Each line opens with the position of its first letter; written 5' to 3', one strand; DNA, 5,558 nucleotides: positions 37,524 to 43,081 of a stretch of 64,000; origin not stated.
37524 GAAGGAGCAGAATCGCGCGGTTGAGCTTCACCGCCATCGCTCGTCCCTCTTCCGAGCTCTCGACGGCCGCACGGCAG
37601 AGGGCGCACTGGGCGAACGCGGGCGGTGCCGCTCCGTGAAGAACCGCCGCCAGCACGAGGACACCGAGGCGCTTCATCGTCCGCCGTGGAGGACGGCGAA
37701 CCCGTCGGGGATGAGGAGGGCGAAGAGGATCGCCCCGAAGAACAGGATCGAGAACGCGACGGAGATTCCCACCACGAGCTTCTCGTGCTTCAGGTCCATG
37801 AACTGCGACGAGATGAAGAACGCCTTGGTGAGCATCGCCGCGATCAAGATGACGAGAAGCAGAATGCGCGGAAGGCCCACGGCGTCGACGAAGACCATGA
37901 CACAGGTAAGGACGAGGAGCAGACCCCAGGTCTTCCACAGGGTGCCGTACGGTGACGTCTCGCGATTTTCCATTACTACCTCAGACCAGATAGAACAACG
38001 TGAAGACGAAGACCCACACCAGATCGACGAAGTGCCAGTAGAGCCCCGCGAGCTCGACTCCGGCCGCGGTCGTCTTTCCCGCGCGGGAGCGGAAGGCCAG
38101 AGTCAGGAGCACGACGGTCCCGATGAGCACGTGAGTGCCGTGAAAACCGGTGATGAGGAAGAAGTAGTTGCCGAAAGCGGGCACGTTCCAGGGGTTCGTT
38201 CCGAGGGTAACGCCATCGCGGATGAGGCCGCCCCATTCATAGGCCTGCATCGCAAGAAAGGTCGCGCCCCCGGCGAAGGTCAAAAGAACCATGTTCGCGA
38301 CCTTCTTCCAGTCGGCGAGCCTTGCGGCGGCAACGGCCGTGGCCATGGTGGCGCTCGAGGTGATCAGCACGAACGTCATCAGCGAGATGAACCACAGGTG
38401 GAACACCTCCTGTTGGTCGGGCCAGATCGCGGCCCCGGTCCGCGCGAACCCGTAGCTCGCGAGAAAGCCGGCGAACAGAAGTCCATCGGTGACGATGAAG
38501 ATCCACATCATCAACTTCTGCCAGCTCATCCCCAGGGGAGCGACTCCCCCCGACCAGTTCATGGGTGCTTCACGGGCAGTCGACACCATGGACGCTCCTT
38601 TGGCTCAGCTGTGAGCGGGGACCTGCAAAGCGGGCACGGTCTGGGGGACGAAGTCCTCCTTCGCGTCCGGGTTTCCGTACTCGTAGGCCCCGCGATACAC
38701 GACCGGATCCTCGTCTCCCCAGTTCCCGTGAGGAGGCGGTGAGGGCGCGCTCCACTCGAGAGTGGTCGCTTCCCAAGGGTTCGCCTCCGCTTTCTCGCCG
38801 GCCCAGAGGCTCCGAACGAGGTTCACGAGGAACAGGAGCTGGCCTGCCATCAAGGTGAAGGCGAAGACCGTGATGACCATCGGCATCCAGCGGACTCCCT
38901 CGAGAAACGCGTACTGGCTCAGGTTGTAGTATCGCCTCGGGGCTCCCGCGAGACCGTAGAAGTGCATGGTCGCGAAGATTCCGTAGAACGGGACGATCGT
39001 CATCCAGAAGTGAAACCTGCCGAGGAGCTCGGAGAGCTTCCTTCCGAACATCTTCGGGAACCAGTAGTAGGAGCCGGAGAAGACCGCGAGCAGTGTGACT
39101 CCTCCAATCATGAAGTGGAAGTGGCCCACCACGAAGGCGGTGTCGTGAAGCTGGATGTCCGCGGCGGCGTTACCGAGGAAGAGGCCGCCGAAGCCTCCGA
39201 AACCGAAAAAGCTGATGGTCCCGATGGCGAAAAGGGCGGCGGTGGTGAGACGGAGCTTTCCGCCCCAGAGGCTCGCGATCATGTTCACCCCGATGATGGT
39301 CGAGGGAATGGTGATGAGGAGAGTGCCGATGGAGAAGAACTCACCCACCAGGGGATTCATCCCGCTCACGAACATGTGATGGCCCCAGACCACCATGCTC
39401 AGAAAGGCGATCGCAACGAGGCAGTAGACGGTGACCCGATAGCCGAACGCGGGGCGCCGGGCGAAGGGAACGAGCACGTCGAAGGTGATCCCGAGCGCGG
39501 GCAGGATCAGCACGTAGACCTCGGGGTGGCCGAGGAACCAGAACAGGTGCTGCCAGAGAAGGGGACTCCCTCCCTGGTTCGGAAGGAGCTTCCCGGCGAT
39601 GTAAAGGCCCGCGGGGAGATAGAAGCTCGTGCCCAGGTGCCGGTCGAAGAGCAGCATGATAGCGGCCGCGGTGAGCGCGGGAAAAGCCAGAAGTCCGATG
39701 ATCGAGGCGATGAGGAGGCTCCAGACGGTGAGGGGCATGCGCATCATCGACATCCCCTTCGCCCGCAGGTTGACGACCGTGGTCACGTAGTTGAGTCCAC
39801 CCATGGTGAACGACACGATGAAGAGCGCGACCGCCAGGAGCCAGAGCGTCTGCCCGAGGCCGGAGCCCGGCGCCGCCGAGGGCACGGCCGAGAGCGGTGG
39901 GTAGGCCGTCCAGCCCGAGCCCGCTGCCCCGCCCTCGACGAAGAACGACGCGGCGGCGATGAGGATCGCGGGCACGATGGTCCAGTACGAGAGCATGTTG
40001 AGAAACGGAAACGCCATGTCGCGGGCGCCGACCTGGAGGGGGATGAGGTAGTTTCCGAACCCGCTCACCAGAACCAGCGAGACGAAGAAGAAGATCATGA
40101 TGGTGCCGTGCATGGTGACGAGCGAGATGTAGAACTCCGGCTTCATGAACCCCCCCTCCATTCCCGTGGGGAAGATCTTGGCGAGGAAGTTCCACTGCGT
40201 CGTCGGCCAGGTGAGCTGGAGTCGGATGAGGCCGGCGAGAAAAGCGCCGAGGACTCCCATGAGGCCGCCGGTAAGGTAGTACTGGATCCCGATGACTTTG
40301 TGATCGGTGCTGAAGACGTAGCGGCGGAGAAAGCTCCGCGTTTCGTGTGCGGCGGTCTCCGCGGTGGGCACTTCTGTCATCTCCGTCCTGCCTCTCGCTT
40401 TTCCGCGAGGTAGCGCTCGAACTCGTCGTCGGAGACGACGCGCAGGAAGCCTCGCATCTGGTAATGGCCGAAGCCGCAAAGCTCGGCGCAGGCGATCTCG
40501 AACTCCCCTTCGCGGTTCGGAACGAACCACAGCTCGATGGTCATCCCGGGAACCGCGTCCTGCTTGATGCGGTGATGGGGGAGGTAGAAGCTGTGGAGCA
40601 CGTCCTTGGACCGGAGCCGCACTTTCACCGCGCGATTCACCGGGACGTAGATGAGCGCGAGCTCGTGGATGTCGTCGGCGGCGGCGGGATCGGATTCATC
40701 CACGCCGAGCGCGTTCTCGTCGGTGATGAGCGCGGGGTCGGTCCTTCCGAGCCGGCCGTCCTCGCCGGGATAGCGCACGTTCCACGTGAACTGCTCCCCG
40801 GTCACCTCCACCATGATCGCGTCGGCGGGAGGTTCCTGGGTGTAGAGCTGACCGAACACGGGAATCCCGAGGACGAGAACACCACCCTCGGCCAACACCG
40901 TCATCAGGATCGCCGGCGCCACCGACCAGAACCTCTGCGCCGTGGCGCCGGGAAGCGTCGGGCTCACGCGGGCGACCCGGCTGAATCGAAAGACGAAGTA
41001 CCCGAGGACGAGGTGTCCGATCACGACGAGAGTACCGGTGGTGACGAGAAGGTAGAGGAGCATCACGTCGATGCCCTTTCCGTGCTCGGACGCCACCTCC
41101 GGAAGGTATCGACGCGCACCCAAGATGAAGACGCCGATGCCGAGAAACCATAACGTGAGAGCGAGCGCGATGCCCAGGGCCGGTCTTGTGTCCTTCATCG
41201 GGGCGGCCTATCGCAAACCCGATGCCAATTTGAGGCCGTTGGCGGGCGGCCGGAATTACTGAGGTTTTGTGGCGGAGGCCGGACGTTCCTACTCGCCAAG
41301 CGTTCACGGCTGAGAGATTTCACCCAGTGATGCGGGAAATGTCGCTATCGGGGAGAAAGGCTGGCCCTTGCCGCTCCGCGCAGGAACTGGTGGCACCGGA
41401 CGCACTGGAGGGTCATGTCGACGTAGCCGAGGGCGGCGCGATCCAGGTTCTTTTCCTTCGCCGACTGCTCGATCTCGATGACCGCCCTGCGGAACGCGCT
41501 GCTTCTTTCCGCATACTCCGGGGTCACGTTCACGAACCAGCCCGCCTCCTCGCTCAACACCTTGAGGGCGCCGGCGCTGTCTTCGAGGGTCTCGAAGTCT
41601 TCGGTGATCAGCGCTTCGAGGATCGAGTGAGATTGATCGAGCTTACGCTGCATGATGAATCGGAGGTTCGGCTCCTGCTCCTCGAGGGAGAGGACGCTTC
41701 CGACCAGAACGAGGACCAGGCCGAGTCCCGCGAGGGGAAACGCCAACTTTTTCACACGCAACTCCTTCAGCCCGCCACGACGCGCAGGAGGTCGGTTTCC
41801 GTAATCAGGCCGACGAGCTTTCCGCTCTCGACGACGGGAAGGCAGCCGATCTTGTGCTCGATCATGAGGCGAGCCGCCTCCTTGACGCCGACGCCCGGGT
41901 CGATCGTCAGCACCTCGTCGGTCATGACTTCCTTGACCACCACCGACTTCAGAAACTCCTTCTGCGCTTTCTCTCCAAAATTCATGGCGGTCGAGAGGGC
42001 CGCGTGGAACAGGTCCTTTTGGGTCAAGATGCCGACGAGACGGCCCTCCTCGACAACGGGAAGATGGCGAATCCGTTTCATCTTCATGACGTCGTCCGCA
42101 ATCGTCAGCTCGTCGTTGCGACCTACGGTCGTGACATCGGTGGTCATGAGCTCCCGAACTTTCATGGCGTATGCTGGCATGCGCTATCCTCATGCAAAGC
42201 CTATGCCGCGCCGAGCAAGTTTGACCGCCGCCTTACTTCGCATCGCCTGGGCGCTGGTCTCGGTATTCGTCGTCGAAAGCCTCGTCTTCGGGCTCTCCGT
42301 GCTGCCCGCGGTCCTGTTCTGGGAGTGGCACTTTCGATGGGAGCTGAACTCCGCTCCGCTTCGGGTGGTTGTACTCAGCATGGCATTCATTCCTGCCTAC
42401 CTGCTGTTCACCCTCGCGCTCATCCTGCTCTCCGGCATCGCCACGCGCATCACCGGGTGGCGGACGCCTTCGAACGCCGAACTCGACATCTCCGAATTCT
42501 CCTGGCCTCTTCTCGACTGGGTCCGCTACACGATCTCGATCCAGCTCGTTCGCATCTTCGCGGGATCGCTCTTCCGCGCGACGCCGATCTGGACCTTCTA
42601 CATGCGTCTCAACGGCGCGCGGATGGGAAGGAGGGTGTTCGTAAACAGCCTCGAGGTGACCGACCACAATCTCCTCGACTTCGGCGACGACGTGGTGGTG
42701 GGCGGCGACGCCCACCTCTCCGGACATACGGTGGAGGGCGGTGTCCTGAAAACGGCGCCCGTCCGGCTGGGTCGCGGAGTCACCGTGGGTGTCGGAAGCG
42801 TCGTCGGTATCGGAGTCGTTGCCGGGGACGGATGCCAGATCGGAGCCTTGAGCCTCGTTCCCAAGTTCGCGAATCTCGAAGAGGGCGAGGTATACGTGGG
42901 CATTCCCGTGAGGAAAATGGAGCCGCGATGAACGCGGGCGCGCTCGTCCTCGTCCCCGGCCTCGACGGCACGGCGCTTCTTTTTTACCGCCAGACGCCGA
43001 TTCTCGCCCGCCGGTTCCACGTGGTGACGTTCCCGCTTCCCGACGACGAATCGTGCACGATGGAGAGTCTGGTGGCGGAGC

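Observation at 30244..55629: Dense cluster of sigma-54 promoters and two enhancer-binding proteins, forming a candidate sigma-54 stress/respiration regulon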

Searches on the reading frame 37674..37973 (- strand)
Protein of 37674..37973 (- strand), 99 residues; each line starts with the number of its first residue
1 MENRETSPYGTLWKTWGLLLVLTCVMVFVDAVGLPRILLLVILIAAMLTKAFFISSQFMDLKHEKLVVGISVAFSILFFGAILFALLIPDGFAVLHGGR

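Call 6: search_protein_families(library=pfam, proteins=[window:37674-37973:-])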
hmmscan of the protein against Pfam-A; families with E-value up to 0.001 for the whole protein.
window:37674-37973:- (99 aa): 1 family
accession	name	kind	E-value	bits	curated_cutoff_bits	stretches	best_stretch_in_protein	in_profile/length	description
PF03626.19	COX4_pro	-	8.3e-08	33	28.9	1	13-82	1-70/72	Prokaryotic Cytochrome C oxidase subunit IV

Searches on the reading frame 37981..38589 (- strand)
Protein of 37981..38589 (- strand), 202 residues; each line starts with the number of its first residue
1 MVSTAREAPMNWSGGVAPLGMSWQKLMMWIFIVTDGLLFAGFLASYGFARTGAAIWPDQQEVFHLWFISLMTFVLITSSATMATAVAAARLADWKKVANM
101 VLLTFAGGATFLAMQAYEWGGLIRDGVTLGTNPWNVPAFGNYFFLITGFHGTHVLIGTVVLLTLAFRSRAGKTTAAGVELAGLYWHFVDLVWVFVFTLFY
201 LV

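Call 6: search_protein_families(library=pfam, proteins=[window:37981-38589:-])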
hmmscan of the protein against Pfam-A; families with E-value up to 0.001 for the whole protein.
window:37981-38589:- (202 aa): 1 family
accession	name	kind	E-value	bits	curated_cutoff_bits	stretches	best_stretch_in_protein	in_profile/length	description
PF00510.24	COX3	-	2e-16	61.1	23.8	1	25-201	77-255/258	Cytochrome c oxidase subunit III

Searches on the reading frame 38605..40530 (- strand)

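Call 6: search_protein_families(library=pfam, proteins=[window:38605-40530:-])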
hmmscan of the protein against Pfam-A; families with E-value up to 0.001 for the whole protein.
window:38605-40530:- (641 aa): 1 family
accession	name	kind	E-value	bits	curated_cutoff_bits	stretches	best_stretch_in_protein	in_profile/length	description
PF00115.25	COX1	-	1.8e-132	442.8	34.8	1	80-557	2-434/436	Cytochrome C and Quinol oxidase polypeptide I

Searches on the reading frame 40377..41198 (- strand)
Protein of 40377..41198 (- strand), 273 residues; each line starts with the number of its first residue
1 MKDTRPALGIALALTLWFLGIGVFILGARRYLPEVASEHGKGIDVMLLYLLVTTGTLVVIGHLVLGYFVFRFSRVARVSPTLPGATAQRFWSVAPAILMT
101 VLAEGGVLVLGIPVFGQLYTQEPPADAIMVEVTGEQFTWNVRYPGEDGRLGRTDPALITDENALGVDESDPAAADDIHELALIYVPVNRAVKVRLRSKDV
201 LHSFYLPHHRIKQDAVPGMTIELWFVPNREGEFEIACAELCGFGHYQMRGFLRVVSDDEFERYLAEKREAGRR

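Call 6: search_protein_families(library=pfam, proteins=[window:40377-41198:-])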
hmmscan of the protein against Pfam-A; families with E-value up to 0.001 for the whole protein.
window:40377-41198:- (273 aa): 2 families
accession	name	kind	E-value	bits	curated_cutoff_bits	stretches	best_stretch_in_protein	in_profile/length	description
PF00116.26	COX2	-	1.4e-14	54.5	22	1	130-249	3-114/120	Cytochrome C oxidase subunit II, periplasmic domain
PF13473.12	Cupredoxin_1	-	0.00066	20.1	27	0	179-252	33-102/104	Cupredoxin-like domain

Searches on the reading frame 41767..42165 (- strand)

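Call 53: search_protein_families(library=pfam, max_evalue=0.01, proteins=[window:41767-42165:-])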
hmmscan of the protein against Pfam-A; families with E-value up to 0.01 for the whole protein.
window:41767-42165:- (132 aa): 1 family
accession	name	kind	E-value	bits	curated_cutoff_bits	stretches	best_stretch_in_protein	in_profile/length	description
PF00571.33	CBS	-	4.4e-33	113.8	24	2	77-131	1-56/57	CBS domain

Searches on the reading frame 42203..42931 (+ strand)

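Call 52: search_protein_families(library=ncbifam, max_evalue=0.001, proteins=[window:42203-42931:+])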
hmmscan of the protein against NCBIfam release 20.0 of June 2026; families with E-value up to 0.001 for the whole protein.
window:42203-42931:+ (242 aa): 6 families
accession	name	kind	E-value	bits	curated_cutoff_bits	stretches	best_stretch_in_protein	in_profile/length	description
TIGR02353.1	NRPS_term_dom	equivalog_domain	1.6e-24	86.2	423.1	1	107-239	81-213/695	Pls/PosA family non-ribosomal peptide synthetase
NF007797.0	PRK10502.1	subfamily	4.2e-08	33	192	1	182-242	121-179/183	WcaF family extracellular polysaccharide biosynthesis acetyltransferase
NF041874.1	EPS_EpsC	equivalog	0.00023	20.9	150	1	138-239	67-164/168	serine O-acetyltransferase EpsC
NF007076.0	PRK09527.1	equivalog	0.0004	19.9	347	1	140-238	77-181/203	galactoside O-acetyltransferase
TIGR03570.1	NeuD_NnaD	subfamily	0.00041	20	160.8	1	139-237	118-202/202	NeuD/PglB/VioB family sugar acetyltransferase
NF007240.0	PRK09677.1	equivalog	0.00044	19.8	243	1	142-237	89-179/192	putative lipopolysaccharide biosynthesis O-acetyl transferase WbbJ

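Call 53: search_protein_families(library=pfam, max_evalue=0.01, proteins=[window:42203-42931:+])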
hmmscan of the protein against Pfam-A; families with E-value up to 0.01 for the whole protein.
window:42203-42931:+ (242 aa): 0 families
